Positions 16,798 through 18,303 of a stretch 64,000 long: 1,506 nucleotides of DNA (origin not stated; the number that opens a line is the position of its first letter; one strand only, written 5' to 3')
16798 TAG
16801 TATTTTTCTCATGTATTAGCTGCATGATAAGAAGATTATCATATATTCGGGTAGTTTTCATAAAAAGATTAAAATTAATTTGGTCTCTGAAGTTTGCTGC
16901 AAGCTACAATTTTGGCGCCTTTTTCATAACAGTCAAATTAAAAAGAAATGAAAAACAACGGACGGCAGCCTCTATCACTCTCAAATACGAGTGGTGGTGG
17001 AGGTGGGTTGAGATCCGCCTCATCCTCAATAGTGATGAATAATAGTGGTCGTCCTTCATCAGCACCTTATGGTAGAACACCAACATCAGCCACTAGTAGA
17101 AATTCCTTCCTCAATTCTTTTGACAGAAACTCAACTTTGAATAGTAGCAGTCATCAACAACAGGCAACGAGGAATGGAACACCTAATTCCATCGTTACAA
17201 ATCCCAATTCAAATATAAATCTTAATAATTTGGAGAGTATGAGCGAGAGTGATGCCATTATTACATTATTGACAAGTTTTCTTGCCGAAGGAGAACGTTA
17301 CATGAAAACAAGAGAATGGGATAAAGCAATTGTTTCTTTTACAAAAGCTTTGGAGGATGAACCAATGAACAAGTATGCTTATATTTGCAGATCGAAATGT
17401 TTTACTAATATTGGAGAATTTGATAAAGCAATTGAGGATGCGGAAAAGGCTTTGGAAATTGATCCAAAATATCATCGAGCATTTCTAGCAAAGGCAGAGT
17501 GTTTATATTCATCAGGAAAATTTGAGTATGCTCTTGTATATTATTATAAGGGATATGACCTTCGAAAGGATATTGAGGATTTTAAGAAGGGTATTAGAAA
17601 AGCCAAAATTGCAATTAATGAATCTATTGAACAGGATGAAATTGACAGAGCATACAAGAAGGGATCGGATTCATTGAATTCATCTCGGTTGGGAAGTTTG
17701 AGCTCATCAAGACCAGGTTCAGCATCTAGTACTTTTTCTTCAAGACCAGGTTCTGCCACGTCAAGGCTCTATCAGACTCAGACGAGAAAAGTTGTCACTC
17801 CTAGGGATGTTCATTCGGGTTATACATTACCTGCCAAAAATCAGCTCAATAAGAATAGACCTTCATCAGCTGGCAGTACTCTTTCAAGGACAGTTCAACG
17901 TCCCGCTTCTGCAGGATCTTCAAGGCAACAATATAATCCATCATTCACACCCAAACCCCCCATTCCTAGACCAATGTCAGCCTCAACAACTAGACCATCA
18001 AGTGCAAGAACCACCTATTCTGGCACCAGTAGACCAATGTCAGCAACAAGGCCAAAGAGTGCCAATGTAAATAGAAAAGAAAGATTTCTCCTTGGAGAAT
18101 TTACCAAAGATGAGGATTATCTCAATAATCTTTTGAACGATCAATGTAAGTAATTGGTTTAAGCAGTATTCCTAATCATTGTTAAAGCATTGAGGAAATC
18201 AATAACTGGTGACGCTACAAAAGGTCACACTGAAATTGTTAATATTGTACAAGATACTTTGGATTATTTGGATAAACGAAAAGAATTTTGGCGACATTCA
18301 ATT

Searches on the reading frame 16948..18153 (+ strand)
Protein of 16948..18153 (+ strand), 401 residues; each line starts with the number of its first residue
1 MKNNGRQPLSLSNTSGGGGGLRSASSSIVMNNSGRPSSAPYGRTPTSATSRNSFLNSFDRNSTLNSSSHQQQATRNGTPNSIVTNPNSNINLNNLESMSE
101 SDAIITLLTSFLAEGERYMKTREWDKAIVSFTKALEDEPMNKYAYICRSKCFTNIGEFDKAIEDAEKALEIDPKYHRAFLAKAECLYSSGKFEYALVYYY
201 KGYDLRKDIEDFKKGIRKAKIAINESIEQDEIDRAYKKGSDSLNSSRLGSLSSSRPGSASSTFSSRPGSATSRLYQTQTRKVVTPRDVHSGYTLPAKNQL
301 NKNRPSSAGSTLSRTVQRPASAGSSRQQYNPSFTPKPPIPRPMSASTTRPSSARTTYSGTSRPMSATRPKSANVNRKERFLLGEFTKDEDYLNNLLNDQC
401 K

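Call 66: search_protein_families(library=pfam, proteins=[window:16948-18153:+], max_evalue=0.001)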
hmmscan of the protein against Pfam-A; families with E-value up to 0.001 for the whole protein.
window:16948-18153:+ (401 aa): 8 families
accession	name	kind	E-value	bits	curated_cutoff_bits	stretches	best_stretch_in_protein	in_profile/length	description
PF00515.34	TPR_1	-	2.8e-12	46.3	27.8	1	151-175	10-34/34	Tetratricopeptide repeat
PF07719.23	TPR_2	-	5.4e-12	45.3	27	1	143-175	2-34/34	Tetratricopeptide repeat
PF13432.12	TPR_16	-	5.5e-09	36.7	32.7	1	112-175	1-64/65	Tetratricopeptide repeat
PF13414.12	TPR_11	-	1.2e-06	28.5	26.8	0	156-188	8-40/42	TPR repeat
PF13431.12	TPR_17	-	1.4e-06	28.6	24.4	0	166-196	3-33/34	Tetratricopeptide repeat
PF14559.12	TPR_19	-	1.5e-06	28.8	25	1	156-195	5-44/68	Tetratricopeptide repeat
PF25575.1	TPR_BSK1_C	-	4e-05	23.9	42.2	1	114-181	48-116/118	Serine/threonine-protein kinase BSK1-like, TPR repeats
PF13428.12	TPR_14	-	0.00021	22.1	23.5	0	150-184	9-43/44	Tetratricopeptide repeat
